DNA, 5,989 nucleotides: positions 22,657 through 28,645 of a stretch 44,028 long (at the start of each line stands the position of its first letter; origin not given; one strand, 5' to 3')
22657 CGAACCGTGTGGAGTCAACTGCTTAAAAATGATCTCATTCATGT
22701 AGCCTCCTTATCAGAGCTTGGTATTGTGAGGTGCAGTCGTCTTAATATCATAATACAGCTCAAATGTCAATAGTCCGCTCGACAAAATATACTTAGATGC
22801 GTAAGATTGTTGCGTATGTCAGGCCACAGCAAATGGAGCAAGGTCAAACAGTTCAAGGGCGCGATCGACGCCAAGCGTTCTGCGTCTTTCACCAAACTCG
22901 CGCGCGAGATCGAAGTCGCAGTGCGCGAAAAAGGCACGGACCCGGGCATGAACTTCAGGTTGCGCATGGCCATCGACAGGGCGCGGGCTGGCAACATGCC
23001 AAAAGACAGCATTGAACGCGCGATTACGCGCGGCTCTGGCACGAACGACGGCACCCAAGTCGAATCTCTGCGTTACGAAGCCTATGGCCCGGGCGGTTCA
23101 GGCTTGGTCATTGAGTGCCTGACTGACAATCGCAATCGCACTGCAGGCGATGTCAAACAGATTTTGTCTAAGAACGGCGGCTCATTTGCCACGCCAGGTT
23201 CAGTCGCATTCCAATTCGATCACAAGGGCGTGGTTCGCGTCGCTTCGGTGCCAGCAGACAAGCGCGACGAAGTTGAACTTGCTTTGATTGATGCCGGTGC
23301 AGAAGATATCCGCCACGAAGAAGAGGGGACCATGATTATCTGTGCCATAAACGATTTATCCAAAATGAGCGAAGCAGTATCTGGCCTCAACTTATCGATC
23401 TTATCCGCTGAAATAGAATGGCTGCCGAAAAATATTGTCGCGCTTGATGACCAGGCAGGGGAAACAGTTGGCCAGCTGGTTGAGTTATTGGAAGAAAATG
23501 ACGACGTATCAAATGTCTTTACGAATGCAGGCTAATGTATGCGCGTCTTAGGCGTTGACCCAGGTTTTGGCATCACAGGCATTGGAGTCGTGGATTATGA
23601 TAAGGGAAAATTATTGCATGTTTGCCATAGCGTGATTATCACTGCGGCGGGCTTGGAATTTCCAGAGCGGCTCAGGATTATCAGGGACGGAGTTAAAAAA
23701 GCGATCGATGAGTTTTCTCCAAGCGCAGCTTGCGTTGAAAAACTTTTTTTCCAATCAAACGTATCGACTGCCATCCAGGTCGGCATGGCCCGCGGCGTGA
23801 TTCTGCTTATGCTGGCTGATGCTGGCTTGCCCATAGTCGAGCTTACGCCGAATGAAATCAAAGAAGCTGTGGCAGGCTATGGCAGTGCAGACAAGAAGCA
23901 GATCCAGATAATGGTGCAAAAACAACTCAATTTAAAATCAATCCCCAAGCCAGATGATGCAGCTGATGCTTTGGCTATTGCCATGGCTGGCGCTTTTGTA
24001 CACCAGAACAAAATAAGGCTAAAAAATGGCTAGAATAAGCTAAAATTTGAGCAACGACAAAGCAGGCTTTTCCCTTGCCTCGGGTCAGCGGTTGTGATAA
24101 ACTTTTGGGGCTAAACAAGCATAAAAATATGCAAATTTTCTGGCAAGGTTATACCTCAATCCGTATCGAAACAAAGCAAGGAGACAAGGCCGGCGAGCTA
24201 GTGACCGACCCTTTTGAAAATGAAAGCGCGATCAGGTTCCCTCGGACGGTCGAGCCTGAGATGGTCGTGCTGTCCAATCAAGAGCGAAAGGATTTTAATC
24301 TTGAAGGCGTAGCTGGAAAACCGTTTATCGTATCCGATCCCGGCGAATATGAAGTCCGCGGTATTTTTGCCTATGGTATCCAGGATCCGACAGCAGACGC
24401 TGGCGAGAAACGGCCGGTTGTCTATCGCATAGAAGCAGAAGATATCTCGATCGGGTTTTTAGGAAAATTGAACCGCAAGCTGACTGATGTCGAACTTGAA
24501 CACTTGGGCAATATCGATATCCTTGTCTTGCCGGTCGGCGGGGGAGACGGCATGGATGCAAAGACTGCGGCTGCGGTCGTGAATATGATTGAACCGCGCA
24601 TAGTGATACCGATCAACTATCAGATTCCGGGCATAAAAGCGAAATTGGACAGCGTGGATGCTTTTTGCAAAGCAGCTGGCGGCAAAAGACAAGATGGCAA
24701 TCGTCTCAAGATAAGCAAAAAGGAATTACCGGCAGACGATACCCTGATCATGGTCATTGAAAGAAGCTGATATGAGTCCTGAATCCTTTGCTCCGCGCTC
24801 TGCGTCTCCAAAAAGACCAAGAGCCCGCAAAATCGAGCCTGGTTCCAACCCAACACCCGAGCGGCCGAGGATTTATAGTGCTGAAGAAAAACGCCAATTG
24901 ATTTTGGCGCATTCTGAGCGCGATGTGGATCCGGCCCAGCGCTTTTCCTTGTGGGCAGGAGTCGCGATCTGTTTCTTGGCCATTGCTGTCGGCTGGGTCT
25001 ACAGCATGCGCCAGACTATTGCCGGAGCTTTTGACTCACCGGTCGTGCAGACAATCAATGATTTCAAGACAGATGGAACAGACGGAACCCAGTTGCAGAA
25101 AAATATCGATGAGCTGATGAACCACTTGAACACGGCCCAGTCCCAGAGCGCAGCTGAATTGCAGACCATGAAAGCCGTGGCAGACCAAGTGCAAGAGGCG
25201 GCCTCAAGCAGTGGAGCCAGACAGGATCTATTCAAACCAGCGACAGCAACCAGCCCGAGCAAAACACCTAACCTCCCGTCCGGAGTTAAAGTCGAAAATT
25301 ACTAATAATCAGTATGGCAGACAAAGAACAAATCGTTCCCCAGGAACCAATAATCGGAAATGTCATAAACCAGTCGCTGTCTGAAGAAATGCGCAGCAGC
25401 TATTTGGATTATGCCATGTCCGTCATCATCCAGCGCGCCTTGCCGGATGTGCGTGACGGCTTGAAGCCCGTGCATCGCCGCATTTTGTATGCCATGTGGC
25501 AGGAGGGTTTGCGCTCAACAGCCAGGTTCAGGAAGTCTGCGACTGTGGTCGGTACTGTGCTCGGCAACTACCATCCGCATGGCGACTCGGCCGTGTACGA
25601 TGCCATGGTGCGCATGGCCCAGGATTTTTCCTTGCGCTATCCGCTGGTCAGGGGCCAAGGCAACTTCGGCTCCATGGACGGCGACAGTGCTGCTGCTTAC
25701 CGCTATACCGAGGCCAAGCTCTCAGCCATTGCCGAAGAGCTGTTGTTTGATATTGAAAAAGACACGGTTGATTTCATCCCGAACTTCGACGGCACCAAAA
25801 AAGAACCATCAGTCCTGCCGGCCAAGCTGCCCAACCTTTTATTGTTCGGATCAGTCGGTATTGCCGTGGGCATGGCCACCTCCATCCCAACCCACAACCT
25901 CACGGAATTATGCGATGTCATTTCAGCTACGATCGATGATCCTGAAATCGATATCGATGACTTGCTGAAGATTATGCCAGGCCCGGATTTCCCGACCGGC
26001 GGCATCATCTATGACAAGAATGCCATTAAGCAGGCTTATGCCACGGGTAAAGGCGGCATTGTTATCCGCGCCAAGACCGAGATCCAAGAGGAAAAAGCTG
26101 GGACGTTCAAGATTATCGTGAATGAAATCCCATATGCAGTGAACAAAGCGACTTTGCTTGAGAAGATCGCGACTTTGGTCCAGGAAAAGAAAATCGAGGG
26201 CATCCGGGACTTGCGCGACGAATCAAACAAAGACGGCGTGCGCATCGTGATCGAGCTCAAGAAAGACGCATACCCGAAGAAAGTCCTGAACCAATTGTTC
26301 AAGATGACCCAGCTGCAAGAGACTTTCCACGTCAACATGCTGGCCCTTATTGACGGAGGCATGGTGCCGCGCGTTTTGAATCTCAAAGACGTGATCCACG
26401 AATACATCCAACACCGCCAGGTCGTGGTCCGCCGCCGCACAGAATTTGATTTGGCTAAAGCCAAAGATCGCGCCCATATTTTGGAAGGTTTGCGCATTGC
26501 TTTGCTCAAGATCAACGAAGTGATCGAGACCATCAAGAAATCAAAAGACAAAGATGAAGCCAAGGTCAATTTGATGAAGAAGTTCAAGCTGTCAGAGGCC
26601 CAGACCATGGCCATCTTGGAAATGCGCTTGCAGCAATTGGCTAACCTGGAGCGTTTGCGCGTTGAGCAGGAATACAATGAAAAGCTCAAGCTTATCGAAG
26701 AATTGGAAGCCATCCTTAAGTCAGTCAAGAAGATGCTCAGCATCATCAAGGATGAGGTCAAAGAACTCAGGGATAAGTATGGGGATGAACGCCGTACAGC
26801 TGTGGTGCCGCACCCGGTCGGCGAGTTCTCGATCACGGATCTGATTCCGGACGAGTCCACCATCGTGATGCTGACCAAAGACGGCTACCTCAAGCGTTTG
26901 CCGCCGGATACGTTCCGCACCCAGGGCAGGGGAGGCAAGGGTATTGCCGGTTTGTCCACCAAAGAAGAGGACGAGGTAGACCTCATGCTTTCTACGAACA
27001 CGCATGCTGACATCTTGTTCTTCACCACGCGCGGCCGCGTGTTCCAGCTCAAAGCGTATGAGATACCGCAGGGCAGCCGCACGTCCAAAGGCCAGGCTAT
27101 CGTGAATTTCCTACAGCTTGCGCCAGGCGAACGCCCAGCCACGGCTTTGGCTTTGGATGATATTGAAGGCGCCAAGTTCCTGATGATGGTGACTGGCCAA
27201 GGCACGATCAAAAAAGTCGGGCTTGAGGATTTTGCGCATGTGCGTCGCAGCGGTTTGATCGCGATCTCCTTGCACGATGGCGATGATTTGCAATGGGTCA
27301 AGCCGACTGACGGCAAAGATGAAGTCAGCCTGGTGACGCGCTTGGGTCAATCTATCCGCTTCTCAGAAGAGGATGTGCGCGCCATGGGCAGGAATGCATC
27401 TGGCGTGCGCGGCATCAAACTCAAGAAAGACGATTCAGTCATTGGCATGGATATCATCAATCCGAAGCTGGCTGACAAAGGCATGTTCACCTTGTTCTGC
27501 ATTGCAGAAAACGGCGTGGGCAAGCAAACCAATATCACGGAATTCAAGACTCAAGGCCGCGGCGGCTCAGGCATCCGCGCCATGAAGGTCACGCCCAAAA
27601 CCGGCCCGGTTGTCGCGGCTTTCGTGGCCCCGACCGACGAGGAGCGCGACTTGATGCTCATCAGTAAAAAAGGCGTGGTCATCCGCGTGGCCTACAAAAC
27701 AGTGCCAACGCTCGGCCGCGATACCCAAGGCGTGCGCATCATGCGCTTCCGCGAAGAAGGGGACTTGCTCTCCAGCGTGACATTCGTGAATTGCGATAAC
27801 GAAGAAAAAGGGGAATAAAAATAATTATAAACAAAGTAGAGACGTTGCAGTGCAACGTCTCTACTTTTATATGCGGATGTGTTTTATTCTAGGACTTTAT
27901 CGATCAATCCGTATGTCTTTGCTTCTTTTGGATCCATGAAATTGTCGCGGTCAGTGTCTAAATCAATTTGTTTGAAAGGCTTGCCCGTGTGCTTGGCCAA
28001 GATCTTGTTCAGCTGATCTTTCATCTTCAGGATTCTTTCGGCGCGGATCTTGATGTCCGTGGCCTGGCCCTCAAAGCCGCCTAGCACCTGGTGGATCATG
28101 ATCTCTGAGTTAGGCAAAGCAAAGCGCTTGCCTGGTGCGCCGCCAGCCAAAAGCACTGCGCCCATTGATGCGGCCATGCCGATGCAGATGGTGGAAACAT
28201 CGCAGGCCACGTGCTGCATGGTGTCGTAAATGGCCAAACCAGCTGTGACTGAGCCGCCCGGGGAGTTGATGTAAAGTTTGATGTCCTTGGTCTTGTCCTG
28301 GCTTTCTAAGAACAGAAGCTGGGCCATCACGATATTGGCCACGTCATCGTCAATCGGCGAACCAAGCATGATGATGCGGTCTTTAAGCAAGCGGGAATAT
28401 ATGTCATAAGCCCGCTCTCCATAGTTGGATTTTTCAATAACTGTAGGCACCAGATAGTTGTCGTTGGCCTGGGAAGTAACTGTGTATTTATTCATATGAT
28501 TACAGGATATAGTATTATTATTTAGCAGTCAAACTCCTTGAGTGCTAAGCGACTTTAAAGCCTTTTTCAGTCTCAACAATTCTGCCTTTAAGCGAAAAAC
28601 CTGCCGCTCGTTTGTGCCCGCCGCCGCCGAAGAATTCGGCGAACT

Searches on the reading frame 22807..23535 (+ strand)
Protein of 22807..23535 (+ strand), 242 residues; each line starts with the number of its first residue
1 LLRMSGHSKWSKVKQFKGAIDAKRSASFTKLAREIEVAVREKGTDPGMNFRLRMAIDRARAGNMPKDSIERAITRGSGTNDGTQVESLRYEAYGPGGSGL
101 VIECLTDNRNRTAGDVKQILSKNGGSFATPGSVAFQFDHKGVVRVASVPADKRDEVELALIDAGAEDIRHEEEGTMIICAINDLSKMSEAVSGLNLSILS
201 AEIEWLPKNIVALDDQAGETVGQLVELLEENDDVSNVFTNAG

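Call 13: search_protein_families(library=pfam, proteins=[window:22807-23535:+], max_evalue=0.001)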
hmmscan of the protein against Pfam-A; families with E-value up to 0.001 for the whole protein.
window:22807-23535:+ (242 aa): 2 families
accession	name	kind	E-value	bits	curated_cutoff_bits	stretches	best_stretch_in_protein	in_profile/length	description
PF01709.26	Transcrip_reg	-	2.5e-51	174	27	1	86-241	2-160/160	TACO1/YebC second and third domain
PF20772.2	TACO1_YebC_N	-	2.3e-29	102.1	36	1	8-78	1-72/73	TACO1/YebC protein N-terminal domain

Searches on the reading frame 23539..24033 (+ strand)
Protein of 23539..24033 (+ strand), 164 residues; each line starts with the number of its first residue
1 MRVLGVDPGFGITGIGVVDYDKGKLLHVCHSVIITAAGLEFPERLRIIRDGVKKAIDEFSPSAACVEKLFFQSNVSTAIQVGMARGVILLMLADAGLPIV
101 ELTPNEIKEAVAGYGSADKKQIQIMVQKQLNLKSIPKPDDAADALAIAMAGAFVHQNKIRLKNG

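Call 13: search_protein_families(library=pfam, proteins=[window:23539-24033:+], max_evalue=0.001)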
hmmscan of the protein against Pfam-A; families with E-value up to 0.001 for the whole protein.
window:23539-24033:+ (164 aa): 1 family
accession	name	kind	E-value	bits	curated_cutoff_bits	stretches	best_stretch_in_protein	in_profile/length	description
PF02075.23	RuvC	-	2.3e-43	148.1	22.2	1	3-149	1-146/148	Crossover junction endodeoxyribonuclease RuvC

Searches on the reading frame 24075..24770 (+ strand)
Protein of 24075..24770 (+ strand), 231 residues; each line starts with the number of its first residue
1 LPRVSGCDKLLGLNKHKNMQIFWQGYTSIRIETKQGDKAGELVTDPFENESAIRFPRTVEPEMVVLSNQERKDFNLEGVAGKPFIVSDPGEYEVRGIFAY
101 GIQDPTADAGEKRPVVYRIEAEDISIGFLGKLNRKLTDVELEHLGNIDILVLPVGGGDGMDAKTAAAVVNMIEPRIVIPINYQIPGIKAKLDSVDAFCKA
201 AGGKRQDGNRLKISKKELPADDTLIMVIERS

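Call 13: search_protein_families(library=pfam, proteins=[window:24075-24770:+], max_evalue=0.001)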
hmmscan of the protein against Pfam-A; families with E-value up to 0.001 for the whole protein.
window:24075-24770:+ (231 aa): 1 family
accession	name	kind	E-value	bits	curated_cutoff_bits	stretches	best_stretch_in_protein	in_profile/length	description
PF13483.12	Lactamase_B_3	-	1.2e-25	90.8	24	1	20-180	1-159/160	Beta-lactamase superfamily domain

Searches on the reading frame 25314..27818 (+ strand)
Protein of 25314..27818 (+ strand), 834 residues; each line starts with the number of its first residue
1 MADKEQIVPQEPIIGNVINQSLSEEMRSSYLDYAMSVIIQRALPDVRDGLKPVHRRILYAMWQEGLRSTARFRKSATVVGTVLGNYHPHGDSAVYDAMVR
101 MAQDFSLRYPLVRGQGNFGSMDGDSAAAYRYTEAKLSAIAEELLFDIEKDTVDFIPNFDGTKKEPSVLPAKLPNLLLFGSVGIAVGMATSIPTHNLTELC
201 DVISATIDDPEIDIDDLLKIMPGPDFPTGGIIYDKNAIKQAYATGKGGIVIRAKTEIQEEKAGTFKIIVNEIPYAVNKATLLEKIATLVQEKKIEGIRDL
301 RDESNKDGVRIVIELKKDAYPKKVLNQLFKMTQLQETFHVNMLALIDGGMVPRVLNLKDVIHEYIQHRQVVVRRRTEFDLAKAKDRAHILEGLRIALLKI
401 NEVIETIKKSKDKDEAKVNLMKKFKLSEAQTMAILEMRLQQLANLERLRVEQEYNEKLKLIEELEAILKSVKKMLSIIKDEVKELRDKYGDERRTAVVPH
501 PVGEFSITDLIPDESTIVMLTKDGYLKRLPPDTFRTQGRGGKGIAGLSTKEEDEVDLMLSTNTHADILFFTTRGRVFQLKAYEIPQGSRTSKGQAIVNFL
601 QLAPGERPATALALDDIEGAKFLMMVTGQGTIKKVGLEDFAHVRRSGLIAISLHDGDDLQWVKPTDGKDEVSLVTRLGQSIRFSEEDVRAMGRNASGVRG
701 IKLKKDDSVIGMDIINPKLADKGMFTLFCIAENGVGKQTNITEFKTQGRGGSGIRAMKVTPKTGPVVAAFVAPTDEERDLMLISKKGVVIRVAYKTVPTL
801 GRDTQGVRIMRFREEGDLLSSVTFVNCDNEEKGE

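Call 14: search_protein_families(library=pfam, proteins=[window:25314-27818:+], max_evalue=0.001)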
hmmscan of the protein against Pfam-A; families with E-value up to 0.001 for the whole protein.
window:25314-27818:+ (834 aa): 2 families
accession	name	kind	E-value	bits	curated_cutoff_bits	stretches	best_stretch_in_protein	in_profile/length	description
PF00521.26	DNA_topoisoIV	-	4.7e-163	543.5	31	1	41-482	1-431/432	DNA gyrase/topoisomerase IV, subunit A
PF03989.18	DNA_gyraseA_C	-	7.5e-63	208.2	27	6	669-716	1-48/48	DNA gyrase C-terminal domain, beta-propeller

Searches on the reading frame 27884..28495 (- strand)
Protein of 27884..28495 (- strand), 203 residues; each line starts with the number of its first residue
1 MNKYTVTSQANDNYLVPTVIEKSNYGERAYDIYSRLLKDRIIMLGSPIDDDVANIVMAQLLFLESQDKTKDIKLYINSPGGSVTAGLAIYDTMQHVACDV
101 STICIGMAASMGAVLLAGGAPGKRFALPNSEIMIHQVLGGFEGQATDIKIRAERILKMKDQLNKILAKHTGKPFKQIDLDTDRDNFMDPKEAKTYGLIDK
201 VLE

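Call 14: search_protein_families(library=pfam, proteins=[window:27884-28495:-], max_evalue=0.001)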
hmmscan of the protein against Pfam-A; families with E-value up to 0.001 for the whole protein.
window:27884-28495:- (203 aa): 1 family
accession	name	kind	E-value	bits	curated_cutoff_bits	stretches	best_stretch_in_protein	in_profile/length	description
PF00574.28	CLP_protease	-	1.2e-84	283.2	20.2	1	26-203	3-180/182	Clp protease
